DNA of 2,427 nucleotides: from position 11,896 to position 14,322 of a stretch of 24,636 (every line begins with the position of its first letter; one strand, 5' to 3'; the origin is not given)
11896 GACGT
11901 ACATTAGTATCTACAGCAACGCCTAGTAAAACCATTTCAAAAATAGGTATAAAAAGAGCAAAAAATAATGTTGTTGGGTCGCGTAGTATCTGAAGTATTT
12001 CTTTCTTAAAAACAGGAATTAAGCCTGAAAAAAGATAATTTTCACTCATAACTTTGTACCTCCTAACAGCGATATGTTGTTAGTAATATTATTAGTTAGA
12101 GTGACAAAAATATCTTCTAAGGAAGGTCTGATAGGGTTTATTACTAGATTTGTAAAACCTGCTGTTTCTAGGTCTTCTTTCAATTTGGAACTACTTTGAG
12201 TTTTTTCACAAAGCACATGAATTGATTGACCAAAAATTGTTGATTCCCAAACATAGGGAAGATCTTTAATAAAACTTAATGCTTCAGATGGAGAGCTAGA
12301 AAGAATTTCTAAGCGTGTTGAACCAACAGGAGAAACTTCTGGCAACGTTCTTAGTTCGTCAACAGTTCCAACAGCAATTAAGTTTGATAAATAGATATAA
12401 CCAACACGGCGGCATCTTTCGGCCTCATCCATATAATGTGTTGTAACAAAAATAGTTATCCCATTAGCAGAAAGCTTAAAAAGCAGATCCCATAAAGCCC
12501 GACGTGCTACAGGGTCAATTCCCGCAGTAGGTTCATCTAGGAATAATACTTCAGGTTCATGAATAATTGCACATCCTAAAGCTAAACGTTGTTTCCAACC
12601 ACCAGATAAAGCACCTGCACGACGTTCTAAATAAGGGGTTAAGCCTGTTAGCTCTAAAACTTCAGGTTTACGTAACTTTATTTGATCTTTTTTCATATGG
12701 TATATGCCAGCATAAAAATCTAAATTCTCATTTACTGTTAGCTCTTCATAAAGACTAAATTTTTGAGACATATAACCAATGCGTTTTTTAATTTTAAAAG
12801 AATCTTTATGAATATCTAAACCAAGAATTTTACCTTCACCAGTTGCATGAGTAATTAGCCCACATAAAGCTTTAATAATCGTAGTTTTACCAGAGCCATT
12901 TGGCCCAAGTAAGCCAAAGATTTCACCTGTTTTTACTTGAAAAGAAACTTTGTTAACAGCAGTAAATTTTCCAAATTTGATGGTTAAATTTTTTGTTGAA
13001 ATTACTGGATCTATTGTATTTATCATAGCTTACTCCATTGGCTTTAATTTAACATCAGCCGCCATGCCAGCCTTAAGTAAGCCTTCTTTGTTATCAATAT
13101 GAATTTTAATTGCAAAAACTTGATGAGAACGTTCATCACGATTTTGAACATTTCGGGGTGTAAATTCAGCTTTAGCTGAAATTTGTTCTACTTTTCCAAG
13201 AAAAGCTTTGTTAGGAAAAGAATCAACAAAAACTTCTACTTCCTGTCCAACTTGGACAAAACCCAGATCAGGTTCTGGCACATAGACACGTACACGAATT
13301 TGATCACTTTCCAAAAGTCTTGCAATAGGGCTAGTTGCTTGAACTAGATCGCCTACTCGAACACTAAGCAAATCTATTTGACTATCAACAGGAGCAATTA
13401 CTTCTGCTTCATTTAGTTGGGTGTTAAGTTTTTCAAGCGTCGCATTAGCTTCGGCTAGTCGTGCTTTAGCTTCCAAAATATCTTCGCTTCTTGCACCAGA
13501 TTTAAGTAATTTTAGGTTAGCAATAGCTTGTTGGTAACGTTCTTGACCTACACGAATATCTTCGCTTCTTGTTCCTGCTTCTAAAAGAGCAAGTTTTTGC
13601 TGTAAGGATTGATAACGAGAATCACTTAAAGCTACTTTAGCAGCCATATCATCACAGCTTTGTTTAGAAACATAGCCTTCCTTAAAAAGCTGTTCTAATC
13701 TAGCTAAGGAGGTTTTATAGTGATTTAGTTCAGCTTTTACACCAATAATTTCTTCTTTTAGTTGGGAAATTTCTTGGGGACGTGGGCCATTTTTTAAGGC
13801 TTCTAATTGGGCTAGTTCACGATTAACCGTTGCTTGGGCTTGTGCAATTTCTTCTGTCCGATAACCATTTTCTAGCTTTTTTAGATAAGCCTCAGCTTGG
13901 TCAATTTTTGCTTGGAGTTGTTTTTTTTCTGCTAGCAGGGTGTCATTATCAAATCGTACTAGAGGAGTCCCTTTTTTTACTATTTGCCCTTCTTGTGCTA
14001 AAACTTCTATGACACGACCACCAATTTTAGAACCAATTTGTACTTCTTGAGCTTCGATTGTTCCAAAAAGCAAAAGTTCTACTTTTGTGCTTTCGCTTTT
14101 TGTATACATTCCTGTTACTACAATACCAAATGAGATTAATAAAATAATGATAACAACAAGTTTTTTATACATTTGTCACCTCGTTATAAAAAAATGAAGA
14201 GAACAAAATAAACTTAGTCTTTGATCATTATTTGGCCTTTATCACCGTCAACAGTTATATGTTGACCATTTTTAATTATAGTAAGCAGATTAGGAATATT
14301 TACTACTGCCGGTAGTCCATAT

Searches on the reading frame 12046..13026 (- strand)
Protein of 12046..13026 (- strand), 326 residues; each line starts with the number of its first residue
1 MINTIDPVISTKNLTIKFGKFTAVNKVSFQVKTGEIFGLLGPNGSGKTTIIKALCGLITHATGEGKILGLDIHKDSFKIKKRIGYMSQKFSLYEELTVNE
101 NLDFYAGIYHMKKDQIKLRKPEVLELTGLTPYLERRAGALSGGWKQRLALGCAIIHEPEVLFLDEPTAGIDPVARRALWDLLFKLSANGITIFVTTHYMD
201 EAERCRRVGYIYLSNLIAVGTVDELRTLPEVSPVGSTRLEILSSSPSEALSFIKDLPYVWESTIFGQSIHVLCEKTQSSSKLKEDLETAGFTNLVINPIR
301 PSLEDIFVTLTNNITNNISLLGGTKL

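Call 4: search_protein_families(library=pfam, proteins=[window:12046-13026:-])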
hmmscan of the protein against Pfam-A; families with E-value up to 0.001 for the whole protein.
window:12046-13026:- (326 aa): 6 families
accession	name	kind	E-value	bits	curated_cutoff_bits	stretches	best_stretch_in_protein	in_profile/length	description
PF00005.33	ABC_tran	-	3e-31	109.3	25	1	25-168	2-137/137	ABC transporter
PF13304.12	AAA_21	-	1.8e-13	51.7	27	2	141-197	239-298/304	AAA domain, putative AbiEii toxin, Type IV TA system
PF13476.12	AAA_23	-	7.9e-08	33.6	27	1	18-88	7-69/201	AAA domain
PF13175.12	AAA_15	-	7.1e-06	26.3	32.1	0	36-77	25-73/374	AAA ATPase domain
PF02463.25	SMC_N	-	2.7e-05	24.2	40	1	35-208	25-208/220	RecF/RecN/SMC N terminal domain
PF13555.12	AAA_29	-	0.0003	20.9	27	1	20-60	11-48/61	P-loop containing region of AAA domain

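Call 5: search_protein_families(library=ncbifam, proteins=[window:12046-13026:-])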
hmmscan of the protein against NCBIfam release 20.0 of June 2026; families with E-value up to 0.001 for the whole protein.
window:12046-13026:- (326 aa): 191 families (the best 25 are shown)
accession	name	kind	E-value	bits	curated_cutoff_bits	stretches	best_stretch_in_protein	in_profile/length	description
NF033858.1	ABC2_perm_RbbA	equivalog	3.5e-80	270.1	1050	1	6-230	264-489/909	ribosome-associated ATPase/putative transporter RbbA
TIGR01188.1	drrA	subfamily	1.9e-72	244.1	312.45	1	17-311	2-301/302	daunorubicin resistance ABC transporter, ATP-binding protein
NF010059.0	PRK13536.1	equivalog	1.1e-53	182.2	549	1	9-312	44-337/342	nodulation factor ABC transporter ATP-binding protein NodI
TIGR03522.1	GldA_ABC_ATP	equivalog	2e-53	181.8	402.6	1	9-311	3-301/301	gliding motility-associated ABC transporter ATP-binding subunit GldA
NF010060.0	PRK13537.1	equivalog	9.6e-51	172.5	521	1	7-311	14-308/314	nodulation factor ABC transporter ATP-binding protein NodI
TIGR01288.1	nodI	equivalog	2.5e-50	171.2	424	1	11-312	7-298/303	nodulation factor ABC transporter ATP-binding protein NodI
TIGR03864.1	PQQ_ABC_ATP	hypoth_equivalog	8.9e-47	159.5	302.25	1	9-227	2-221/236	ABC transporter, ATP-binding subunit, PQQ-dependent alcohol dehydrogenase system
TIGR03740.1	galliderm_ABC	subfamily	5.2e-42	144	309.75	1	10-217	2-203/223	lantibiotic protection ABC transporter ATP-binding subunit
TIGR04406.1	LPS_export_lptB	equivalog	2.8e-41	141.4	240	1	9-226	2-223/239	LPS export ABC transporter ATP-binding protein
TIGR00968.1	3a0106s01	subfamily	6e-41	140.5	342.75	1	10-229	2-222/237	sulfate ABC transporter ATP-binding protein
TIGR01186.1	proV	subfamily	8.3e-38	130.4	326.6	1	19-227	4-219/363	betaine/proline/choline family ABC transporter ATP-binding protein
TIGR04521.1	ECF_ATPase_2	equivalog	1.7e-36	125.7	330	1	21-212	18-219/279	energy-coupling factor transporter ATPase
TIGR03265.1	PhnT2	equivalog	2.8e-36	125.5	457.7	1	8-203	4-199/353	putative 2-aminoethylphosphonate ABC transporter ATP-binding protein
TIGR02673.1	FtsE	equivalog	7.3e-36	123.8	264.85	1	9-204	2-202/214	cell division ATP-binding protein FtsE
TIGR04520.1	ECF_ATPase_1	equivalog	9.5e-36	123.6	315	1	9-225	1-223/269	energy-coupling factor transporter ATPase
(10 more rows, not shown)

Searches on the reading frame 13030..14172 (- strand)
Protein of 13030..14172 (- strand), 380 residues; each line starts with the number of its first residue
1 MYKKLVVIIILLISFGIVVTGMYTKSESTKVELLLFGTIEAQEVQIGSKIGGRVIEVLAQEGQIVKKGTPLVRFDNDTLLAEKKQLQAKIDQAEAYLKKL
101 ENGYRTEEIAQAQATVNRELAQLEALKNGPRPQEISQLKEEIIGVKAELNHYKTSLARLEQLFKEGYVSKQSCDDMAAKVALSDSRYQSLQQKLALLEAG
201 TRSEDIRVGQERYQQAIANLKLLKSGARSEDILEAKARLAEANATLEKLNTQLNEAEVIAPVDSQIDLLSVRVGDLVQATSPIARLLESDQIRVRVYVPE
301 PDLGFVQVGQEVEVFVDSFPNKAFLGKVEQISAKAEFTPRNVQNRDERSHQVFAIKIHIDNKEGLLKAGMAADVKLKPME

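Call 4: search_protein_families(library=pfam, proteins=[window:13030-14172:-])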
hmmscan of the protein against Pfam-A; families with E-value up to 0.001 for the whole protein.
window:13030-14172:- (380 aa): 4 families
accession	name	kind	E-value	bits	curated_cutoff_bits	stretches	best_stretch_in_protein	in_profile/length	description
PF16576.10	HlyD_D23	-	4.8e-20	72.2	30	2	203-372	53-214/214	Barrel-sandwich domain of CusB or HlyD membrane-fusion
PF13437.12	HlyD_3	-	1.8e-18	67.6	22.2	1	258-365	2-102/106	HlyD family secretion protein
PF00364.28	Biotin_lipoyl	-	0.00029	21.1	22.1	0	43-73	42-72/73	Biotin-requiring enzyme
PF13533.13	Biotin_lipoyl_2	-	0.00039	20.6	29.8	1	44-75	1-32/32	Biotin-lipoyl like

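Call 5: search_protein_families(library=ncbifam, proteins=[window:13030-14172:-])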
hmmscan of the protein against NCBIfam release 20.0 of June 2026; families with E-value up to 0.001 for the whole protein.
window:13030-14172:- (380 aa): 17 families
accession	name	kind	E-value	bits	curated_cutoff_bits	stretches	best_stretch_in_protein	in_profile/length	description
NF002939.0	PRK03598.1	equivalog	1.3e-62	211.9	393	3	212-377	161-326/332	secretion protein HlyD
TIGR01730.1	RND_mfp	subfamily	3.6e-38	131.3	94.9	2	233-376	112-244/322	efflux RND transporter periplasmic adaptor subunit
TIGR00998.1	8a0101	subfamily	2.3e-30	105.7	390.8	1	6-375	5-333/334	EmrA/EmrK family multidrug efflux transporter periplasmic adaptor subunit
TIGR01843.1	type_I_hlyD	subfamily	2.6e-25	89.3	208.65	1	46-363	46-376/422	HlyD family type I secretion periplasmic adaptor subunit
NF007785.0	PRK10476.1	equivalog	6.2e-25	87.8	376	2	232-333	185-286/347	multidrug transporter subunit MdtN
TIGR02971.1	heterocyst_DevB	subfamily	1e-21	77.7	129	1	52-362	25-310/327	ABC exporter membrane fusion protein, DevB family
TIGR03794.1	NHLM_micro_HlyD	equivalog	1.3e-12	47.4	156.2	1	45-314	60-316/421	NHLP bacteriocin system secretion protein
TIGR00999.1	8a0102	subfamily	4.2e-12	45.7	319.3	1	231-377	66-202/271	CzcB/NccB family metal efflux transporter periplasmic adaptor subunit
NF045904.1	RND-peri-MexE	equivalog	1.2e-11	44.2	714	1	37-152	56-165/390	multidrug efflux RND transporter periplasmic adaptor subunit MexE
NF007132.1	PRK09578.1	equivalog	2.2e-11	43.2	512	1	22-153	43-168/396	MexX/AxyX family multidrug efflux RND transporter periplasmic adaptor subunit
NF007850.1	PRK10559.1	equivalog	5.1e-10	38.9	400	1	232-334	124-225/303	p-hydroxybenzoic acid efflux pump subunit AaeA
TIGR01000.1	bacteriocin_acc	subfamily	2.1e-09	36.8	258.85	2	106-338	175-406/457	bacteriocin secretion accessory protein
NF011715.0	PRK15136.1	equivalog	1.3e-08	33.9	563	1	233-329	193-290/390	multidrug efflux MFS transporter periplasmic adaptor subunit EmrA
NF008589.1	PRK11556.1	equivalog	1.7e-08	33.8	391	0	34-122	74-164/392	MdtA/MuxA family multidrug efflux RND transporter periplasmic adaptor subunit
NF008606.0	PRK11578.1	equivalog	7.8e-07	28.5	342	1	231-377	159-299/371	macrolide transporter subunit MacA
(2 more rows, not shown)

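Call 62: search_solved_structures(query=window:13030-14172:-, max_evalue=0.001)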
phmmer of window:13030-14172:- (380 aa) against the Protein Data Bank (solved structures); distinct sequences matched with E-value up to 0.001: 8.
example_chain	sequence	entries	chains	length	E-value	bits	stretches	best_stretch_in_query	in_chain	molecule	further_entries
4tko_B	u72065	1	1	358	1.3e-15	61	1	41-377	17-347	EmrA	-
20yy_D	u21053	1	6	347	3.2e-09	40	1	37-132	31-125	Multidrug efflux RND transporter periplasmic adaptor subunit MexJ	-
4dk1_A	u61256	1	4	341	1.4e-07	34.5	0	226-335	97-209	Putative MacA, Multidrug resistance protein mexA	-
4dk0_A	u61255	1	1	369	4.1e-06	29.8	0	225-335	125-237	Putative MacA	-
5xu0_A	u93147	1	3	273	8.2e-06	28.8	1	234-376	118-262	Membrane-fusion protein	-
8dck_C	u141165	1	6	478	0.00019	24.3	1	52-334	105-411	Membrane fusion protein (MFP) family protein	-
8zar_A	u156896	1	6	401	0.00023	24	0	3-120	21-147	Multidrug export protein EmrA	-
4l8j_A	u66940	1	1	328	0.00056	22.7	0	235-330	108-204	Putative efflux transporter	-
